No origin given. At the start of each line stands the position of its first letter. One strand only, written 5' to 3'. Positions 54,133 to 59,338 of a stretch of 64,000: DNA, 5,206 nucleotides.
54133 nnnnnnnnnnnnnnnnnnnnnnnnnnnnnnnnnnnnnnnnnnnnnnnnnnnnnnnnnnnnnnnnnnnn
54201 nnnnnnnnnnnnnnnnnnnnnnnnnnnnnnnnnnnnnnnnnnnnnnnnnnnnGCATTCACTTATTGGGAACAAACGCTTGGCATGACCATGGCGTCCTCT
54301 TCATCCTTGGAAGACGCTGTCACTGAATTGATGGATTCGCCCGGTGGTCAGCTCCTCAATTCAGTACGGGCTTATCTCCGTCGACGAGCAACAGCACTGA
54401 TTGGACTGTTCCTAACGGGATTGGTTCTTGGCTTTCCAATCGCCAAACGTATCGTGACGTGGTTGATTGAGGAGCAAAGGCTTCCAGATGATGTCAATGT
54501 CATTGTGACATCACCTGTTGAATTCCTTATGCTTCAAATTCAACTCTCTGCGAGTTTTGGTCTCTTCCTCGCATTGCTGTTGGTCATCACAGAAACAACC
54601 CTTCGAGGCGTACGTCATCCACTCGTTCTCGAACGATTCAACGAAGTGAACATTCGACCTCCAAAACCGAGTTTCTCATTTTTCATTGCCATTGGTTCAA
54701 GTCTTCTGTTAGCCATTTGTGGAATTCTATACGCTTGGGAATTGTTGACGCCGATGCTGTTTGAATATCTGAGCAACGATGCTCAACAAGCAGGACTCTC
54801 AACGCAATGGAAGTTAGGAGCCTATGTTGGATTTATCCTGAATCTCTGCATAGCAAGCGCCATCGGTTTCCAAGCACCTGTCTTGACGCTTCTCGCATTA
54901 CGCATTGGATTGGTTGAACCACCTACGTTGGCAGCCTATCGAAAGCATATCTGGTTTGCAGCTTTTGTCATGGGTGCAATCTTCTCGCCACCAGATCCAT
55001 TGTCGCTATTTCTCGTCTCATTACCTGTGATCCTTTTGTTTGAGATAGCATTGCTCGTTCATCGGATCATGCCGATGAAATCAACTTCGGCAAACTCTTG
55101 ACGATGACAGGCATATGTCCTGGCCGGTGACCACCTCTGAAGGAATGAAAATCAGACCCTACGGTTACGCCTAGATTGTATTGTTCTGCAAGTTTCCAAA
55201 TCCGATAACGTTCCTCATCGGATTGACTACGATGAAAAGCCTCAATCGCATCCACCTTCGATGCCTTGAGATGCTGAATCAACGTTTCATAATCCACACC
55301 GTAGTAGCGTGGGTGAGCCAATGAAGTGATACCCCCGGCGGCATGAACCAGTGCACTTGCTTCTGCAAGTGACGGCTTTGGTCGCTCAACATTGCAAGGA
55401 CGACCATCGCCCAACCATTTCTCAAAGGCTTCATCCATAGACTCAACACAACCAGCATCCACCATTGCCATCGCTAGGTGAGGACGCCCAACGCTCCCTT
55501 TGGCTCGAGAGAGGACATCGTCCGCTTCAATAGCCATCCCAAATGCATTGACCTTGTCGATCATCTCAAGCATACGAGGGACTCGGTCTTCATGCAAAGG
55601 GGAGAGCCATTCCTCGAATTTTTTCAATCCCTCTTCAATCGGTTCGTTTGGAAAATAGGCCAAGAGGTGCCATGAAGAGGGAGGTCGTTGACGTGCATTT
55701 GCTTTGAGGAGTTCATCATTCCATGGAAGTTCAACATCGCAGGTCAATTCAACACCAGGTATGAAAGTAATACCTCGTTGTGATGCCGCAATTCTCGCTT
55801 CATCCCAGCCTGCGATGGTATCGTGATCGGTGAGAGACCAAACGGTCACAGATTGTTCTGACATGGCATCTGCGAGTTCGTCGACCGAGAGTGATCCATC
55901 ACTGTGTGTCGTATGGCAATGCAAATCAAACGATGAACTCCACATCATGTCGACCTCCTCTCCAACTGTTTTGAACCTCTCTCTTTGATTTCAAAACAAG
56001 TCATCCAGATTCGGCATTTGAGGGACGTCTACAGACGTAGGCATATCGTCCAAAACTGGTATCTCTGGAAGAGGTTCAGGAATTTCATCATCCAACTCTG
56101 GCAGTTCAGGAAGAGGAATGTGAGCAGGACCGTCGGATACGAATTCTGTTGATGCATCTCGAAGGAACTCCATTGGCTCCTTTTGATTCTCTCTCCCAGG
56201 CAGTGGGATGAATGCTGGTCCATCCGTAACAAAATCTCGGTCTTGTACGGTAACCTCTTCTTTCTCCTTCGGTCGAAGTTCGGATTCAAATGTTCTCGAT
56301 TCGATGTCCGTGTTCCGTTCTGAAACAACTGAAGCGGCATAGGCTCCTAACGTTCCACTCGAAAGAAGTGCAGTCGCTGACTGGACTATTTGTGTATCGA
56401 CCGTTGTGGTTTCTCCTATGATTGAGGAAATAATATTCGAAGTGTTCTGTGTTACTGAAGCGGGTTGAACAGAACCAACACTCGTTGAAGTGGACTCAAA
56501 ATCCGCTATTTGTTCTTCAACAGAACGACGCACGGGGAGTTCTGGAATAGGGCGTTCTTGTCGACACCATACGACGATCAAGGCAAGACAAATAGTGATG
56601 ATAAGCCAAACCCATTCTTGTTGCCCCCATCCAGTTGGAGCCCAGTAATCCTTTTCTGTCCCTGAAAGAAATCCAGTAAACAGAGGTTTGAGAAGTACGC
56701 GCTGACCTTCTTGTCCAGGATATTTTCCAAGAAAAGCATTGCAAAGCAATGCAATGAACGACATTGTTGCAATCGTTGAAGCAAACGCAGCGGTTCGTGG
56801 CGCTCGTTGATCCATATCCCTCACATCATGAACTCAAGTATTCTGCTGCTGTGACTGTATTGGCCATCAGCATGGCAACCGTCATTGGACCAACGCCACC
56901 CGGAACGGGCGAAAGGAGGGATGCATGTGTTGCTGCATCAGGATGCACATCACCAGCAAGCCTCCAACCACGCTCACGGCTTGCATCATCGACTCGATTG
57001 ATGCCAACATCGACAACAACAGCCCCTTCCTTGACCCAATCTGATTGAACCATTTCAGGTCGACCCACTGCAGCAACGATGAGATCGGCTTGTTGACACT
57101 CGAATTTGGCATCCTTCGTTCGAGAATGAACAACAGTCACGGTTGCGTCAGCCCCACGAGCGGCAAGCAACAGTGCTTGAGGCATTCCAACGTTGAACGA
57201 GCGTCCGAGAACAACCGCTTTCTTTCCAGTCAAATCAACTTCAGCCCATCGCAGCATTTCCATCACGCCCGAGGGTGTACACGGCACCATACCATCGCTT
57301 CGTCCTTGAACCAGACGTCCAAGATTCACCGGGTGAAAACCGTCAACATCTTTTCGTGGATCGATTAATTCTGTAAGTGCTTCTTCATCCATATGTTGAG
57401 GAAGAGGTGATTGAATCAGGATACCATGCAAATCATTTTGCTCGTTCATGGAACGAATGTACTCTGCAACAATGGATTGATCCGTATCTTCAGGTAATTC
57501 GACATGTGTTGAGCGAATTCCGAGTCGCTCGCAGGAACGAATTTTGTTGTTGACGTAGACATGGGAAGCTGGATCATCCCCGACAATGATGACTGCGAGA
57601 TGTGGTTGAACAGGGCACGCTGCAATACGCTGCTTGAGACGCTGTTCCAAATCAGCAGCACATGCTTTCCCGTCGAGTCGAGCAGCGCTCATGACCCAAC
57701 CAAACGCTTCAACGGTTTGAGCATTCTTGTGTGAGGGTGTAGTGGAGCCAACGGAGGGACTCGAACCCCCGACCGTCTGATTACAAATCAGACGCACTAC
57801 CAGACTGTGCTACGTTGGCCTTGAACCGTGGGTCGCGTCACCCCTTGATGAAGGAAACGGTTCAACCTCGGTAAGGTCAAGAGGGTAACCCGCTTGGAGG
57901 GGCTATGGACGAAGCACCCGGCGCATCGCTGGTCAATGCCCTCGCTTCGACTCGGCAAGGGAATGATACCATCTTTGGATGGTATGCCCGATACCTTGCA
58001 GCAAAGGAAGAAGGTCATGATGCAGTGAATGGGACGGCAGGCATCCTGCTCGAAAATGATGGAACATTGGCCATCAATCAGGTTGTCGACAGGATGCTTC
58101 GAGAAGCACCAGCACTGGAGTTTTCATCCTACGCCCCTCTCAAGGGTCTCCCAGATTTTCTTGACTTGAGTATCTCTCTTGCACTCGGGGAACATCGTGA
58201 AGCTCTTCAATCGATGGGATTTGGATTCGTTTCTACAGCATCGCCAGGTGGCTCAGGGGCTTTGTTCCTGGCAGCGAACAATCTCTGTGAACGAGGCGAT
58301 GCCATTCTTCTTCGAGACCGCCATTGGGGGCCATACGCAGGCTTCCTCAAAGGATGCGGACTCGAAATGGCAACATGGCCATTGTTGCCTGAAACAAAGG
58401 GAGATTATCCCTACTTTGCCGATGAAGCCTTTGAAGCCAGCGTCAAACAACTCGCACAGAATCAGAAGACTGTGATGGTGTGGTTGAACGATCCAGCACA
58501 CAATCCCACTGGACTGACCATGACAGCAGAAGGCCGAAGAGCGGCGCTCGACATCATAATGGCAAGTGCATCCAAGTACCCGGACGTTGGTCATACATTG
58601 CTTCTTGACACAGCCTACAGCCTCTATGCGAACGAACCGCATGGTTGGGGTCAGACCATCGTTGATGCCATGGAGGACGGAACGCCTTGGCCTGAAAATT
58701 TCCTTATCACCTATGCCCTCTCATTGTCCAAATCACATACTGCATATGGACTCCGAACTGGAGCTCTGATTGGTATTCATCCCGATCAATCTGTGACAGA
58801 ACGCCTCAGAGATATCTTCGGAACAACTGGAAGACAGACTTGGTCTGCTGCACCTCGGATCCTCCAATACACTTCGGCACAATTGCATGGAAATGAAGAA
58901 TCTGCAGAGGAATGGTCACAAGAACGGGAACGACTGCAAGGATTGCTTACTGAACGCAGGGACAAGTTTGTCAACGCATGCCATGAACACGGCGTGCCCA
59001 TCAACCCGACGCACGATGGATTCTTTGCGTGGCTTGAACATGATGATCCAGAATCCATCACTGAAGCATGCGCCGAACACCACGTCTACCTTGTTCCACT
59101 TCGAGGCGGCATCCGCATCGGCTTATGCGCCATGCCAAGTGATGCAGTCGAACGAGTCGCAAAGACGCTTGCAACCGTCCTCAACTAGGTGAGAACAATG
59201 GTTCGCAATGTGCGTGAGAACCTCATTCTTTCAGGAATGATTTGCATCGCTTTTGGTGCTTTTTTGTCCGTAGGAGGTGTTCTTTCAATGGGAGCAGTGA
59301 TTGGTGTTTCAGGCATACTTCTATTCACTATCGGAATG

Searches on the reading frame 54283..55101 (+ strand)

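Call 34: search_protein_families(library=pfam, proteins=[window:54283-55101:+], max_evalue=0.001)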
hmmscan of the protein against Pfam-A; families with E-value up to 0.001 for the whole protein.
window:54283-55101:+ (272 aa): 1 family
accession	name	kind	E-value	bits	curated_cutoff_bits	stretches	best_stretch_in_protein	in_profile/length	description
PF00902.23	TatC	-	1.2e-32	113.8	25.1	1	32-248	6-208/208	Sec-independent protein translocase protein (TatC)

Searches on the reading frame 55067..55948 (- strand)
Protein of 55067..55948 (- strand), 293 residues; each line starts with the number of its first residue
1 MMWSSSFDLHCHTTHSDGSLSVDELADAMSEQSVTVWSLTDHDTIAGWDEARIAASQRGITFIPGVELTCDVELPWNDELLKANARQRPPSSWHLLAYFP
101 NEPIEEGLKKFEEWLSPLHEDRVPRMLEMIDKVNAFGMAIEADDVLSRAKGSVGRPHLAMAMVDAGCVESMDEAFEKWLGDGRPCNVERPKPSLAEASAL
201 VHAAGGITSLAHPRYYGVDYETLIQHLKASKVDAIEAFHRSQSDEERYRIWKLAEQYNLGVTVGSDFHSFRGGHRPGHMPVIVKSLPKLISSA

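Call 34: search_protein_families(library=pfam, proteins=[window:55067-55948:-], max_evalue=0.001)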
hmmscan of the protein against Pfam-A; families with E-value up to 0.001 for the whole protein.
window:55067-55948:- (293 aa): 1 family
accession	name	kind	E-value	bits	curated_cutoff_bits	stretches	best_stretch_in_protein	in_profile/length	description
PF02811.25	PHP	-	4.8e-10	40.4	26.4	1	8-75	1-67/164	PHP domain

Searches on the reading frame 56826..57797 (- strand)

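Call 34: search_protein_families(library=pfam, proteins=[window:56826-57797:-], max_evalue=0.001)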
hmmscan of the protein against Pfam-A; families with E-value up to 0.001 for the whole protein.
window:56826-57797:- (323 aa): 2 families
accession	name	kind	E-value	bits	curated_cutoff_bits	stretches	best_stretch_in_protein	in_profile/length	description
PF02882.25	THF_DHG_CYH_C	-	5.2e-60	201.8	27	1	155-319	1-157/160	Tetrahydrofolate dehydrogenase/cyclohydrolase, NAD(P)-binding domain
PF00763.28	THF_DHG_CYH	-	4.3e-38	130.6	32.8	1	41-152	1-115/115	Tetrahydrofolate dehydrogenase/cyclohydrolase, catalytic domain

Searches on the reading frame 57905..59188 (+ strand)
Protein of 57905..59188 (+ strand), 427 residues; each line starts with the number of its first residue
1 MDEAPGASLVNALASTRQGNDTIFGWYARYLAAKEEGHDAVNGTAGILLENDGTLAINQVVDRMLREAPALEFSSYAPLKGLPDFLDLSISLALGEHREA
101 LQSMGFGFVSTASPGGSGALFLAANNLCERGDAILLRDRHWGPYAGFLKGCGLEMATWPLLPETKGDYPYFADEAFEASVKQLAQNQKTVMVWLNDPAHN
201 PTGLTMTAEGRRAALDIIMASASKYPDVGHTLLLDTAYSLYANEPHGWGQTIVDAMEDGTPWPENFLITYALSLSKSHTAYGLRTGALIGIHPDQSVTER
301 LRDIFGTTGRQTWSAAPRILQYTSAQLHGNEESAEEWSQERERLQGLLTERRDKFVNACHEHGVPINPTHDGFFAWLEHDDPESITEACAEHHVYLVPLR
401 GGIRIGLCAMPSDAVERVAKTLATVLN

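Call 34: search_protein_families(library=pfam, proteins=[window:57905-59188:+], max_evalue=0.001)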
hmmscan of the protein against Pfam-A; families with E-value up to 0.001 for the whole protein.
window:57905-59188:+ (427 aa): 1 family
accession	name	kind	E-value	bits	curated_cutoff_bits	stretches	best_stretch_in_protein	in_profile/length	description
PF00155.27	Aminotran_1_2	-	1.5e-25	90.6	19.7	1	50-421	13-360/361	Aminotransferase class I and II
